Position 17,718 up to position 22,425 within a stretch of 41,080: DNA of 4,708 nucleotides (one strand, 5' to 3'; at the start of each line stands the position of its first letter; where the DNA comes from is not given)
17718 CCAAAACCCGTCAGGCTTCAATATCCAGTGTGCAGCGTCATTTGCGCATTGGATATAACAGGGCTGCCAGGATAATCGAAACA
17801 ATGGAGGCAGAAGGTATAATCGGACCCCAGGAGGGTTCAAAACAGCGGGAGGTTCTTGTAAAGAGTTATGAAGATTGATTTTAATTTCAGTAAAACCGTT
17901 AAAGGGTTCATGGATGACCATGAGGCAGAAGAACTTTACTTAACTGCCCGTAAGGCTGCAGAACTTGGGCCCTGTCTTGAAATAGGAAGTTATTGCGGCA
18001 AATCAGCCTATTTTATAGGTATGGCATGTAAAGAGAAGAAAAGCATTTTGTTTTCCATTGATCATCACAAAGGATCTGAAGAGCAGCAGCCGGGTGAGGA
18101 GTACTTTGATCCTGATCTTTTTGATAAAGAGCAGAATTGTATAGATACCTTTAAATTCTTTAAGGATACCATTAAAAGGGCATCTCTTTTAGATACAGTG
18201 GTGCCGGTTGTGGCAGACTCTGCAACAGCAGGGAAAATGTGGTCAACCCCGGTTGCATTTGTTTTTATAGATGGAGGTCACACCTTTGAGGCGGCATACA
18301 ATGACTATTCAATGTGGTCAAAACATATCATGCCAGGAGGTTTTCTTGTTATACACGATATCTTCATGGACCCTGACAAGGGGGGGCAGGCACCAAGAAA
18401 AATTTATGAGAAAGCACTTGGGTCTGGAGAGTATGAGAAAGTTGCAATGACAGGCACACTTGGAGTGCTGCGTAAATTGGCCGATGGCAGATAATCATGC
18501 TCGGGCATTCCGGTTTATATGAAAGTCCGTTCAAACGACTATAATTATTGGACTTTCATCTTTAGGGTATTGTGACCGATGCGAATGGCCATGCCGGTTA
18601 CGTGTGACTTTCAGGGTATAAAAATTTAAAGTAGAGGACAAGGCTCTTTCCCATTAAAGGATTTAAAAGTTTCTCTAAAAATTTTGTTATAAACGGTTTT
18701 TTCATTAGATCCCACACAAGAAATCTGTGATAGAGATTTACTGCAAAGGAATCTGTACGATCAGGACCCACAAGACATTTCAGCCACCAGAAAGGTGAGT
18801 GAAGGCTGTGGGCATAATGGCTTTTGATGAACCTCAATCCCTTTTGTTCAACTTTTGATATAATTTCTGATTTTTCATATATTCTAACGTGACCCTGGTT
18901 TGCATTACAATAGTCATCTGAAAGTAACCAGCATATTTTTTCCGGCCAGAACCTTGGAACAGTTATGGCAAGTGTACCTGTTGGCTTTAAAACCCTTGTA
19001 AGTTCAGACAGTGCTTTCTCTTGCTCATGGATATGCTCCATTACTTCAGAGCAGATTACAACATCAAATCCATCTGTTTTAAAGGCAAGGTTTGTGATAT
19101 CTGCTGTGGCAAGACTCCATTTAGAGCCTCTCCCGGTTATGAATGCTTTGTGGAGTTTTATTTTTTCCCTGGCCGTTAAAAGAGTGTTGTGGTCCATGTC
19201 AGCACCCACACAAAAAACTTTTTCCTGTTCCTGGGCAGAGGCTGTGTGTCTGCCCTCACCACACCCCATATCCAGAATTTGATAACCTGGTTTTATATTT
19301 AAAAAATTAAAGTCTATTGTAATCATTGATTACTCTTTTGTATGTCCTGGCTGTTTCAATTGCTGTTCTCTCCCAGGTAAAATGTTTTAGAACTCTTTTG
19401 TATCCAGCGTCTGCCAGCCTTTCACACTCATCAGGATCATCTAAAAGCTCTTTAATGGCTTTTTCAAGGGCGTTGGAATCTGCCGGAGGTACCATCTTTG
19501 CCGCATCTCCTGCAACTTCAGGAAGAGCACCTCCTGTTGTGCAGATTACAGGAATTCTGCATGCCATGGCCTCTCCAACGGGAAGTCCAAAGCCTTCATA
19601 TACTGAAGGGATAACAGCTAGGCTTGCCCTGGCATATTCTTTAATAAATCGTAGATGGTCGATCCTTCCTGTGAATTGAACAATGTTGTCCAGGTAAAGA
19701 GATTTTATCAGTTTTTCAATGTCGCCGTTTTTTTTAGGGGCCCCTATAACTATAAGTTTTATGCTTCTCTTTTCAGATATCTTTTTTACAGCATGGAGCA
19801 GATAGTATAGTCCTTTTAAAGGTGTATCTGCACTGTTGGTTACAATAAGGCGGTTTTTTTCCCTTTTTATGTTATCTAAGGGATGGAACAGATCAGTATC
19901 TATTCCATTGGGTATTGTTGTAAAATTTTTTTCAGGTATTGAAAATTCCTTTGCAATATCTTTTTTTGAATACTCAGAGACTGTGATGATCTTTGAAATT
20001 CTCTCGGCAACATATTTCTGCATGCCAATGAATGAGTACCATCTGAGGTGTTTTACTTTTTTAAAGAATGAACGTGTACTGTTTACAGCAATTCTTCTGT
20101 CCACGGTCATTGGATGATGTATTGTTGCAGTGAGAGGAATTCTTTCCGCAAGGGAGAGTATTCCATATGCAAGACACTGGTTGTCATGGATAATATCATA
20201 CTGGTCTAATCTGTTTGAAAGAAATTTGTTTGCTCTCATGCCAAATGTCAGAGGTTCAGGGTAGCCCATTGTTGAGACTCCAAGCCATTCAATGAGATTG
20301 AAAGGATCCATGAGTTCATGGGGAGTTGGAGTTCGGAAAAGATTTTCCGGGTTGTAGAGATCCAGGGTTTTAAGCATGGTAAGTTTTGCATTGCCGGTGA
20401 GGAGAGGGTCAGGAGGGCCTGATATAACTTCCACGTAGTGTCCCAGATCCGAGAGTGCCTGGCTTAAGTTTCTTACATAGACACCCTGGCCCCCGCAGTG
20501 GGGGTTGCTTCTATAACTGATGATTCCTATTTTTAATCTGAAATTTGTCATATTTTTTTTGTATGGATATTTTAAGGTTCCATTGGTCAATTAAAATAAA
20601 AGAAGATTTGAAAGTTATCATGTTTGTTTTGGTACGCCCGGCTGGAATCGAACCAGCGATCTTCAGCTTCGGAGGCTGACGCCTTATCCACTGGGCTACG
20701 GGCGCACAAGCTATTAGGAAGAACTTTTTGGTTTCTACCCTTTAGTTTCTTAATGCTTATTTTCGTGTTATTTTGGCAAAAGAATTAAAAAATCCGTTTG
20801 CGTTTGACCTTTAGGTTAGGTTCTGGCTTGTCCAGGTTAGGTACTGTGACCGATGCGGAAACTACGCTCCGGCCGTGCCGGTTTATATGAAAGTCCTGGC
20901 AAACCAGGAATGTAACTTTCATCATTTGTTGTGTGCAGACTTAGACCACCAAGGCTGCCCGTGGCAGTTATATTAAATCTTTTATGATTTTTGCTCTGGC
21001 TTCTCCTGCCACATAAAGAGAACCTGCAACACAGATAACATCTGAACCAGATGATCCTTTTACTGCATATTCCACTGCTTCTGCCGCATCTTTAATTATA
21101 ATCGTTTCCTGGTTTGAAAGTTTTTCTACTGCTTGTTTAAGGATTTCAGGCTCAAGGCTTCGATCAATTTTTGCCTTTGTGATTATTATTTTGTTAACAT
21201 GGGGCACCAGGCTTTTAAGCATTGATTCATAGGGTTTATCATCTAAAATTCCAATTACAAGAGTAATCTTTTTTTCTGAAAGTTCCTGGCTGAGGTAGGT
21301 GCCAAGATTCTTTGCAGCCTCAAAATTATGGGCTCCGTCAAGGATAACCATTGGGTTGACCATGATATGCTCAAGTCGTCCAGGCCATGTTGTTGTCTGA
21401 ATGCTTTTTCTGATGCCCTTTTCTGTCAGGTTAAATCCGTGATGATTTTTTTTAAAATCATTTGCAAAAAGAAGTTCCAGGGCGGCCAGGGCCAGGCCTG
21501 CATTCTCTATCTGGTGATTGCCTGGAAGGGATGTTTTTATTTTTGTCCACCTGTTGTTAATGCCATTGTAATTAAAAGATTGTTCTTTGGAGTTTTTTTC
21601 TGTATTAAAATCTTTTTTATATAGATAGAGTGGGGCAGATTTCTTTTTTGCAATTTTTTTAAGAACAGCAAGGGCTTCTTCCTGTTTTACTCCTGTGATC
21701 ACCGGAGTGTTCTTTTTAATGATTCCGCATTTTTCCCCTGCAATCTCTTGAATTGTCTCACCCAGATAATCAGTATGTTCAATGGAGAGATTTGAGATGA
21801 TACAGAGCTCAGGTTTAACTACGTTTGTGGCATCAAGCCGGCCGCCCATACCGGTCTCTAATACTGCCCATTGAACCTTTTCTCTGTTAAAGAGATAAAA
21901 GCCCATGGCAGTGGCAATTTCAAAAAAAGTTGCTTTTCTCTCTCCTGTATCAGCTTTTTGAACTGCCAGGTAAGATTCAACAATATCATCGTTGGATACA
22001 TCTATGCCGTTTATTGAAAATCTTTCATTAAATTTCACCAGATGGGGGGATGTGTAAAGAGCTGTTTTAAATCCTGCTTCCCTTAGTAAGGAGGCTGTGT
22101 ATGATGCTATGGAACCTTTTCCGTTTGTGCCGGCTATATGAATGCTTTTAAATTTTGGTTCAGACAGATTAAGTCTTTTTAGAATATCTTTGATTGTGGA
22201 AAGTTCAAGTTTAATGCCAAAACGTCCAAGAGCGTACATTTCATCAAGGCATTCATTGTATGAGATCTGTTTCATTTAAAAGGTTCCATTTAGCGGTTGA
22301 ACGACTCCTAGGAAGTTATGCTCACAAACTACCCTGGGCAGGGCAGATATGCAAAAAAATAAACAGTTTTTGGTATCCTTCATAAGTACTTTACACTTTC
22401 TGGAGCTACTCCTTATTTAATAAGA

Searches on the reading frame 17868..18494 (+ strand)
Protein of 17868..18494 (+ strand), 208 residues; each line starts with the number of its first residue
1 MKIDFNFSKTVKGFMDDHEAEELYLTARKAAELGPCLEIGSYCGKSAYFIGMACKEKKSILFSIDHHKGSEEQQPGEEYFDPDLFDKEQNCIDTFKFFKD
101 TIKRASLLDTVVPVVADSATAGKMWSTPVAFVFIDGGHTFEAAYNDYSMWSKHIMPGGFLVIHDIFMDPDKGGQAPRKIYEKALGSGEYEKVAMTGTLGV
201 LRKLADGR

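Call 48: search_protein_families(library=pfam, proteins=[window:17868-18494:+], max_evalue=0.001)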
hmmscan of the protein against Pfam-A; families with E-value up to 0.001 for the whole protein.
window:17868-18494:+ (208 aa): 1 family
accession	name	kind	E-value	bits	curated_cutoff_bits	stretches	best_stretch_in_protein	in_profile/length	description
PF13578.12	Methyltransf_24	-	4.7e-21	76.1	26.3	1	37-165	1-105/105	Methyltransferase domain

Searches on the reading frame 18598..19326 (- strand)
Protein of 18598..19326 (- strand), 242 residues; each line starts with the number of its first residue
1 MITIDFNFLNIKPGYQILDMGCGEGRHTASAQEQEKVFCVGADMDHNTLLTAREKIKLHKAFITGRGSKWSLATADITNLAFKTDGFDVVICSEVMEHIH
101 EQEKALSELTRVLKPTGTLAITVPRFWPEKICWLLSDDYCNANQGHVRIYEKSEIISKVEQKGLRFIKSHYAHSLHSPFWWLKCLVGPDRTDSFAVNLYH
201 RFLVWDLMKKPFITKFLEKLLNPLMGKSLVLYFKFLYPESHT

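Call 48: search_protein_families(library=pfam, proteins=[window:18598-19326:-], max_evalue=0.001)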
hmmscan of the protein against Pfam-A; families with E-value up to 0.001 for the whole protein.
window:18598-19326:- (242 aa): 12 families
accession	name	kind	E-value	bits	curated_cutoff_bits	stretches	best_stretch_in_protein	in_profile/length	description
PF08241.18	Methyltransf_11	-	1.8e-19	70.6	21.2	1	18-121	1-95/95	Methyltransferase domain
PF13847.12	Methyltransf_31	-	1.4e-18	67.4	27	1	11-125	1-113/145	Methyltransferase domain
PF13649.12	Methyltransf_25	-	1.3e-17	64.6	27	1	17-117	1-97/97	Methyltransferase domain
PF13489.12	Methyltransf_23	-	3.9e-15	56.4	27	1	5-167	14-162/164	Methyltransferase domain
PF08242.18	Methyltransf_12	-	1.4e-12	48.6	30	1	18-119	1-98/98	Methyltransferase domain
PF01209.24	Ubie_methyltran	-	2.8e-09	37.1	20.1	1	10-121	44-151/233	ubiE/COQ5 methyltransferase family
PF07021.18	MetW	-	1.1e-06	28.9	21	1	11-134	11-120/193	Methionine biosynthesis protein MetW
PF02353.26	CMAS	-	8.1e-06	25.8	27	1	6-120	55-163/273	Mycolic acid cyclopropane synthetase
PF05148.21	Methyltransf_8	-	0.00023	21.6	27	0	73-122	109-157/219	Hypothetical methyltransferase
PF20922.3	Anamorsin_N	-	0.00025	21.2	27.1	1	74-122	39-88/163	Anamorsin, N-terminal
PF05401.17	NodS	-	0.00027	21.3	24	1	63-125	84-148/201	Nodulation protein S (NodS)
PF03141.22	Methyltransf_29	-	0.00094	18.3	23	0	16-123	120-219/506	Putative S-adenosyl-L-methionine-dependent methyltransferase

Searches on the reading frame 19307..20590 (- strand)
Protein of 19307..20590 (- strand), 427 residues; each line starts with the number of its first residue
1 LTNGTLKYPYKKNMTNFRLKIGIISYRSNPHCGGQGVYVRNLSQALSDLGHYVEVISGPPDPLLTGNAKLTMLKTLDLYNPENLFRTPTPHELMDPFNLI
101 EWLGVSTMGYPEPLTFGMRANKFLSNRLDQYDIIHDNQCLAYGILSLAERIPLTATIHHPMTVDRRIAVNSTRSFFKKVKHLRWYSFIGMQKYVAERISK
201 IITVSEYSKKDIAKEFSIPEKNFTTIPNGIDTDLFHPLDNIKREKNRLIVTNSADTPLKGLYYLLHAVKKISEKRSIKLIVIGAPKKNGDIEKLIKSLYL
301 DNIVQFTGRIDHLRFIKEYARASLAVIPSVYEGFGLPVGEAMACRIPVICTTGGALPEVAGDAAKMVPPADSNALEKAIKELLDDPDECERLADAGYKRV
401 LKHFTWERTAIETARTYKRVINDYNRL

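Call 48: search_protein_families(library=pfam, proteins=[window:19307-20590:-], max_evalue=0.001)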
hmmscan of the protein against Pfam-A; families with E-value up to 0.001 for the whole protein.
window:19307-20590:- (427 aa): 6 families
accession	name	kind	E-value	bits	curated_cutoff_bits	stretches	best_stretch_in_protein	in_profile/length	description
PF00534.26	Glycos_transf_1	-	1.2e-31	110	26.4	1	242-399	11-172/172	Glycosyl transferases group 1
PF13692.12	Glyco_trans_1_4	-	4.2e-28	98.8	27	1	253-385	9-142/142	Glycosyl transferases group 1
PF13439.12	Glyco_transf_4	-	2.8e-24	86.5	28.5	1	33-233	2-169/170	Glycosyltransferase Family 4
PF20706.3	GT4-conflict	-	1.4e-16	60.9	26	1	224-410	175-382/385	Family 4 Glycosyltransferase in conflict systems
PF13524.12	Glyco_trans_1_2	-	4.6e-11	43.3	25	1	268-410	6-139/144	Glycosyl transferase-like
PF13579.12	Glyco_trans_4_4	-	1.3e-10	42.3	29.7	1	33-229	1-158/158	Glycosyl transferase 4-like domain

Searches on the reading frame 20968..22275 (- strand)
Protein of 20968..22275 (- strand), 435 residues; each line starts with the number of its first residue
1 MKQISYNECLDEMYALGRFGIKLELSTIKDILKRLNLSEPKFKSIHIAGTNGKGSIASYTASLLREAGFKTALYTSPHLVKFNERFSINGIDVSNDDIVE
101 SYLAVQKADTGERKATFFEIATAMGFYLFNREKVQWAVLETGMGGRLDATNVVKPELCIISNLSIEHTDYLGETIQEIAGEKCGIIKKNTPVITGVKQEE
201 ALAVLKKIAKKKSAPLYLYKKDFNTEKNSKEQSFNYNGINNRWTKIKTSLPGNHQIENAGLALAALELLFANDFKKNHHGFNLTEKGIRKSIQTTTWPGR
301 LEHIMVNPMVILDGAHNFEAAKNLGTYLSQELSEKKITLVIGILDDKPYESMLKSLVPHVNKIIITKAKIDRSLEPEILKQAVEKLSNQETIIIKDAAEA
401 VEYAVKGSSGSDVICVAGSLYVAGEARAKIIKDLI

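Call 48: search_protein_families(library=pfam, proteins=[window:20968-22275:-], max_evalue=0.001)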
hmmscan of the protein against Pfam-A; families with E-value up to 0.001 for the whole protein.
window:20968-22275:- (435 aa): 2 families
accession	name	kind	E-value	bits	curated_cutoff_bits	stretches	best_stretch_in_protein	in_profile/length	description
PF08245.18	Mur_ligase_M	-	9.5e-18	65.3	24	1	47-265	1-199/200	Mur ligase middle domain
PF02875.26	Mur_ligase_C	-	1.1e-17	65.4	28.4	1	299-419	1-126/127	Mur ligase, glutamate ligase domain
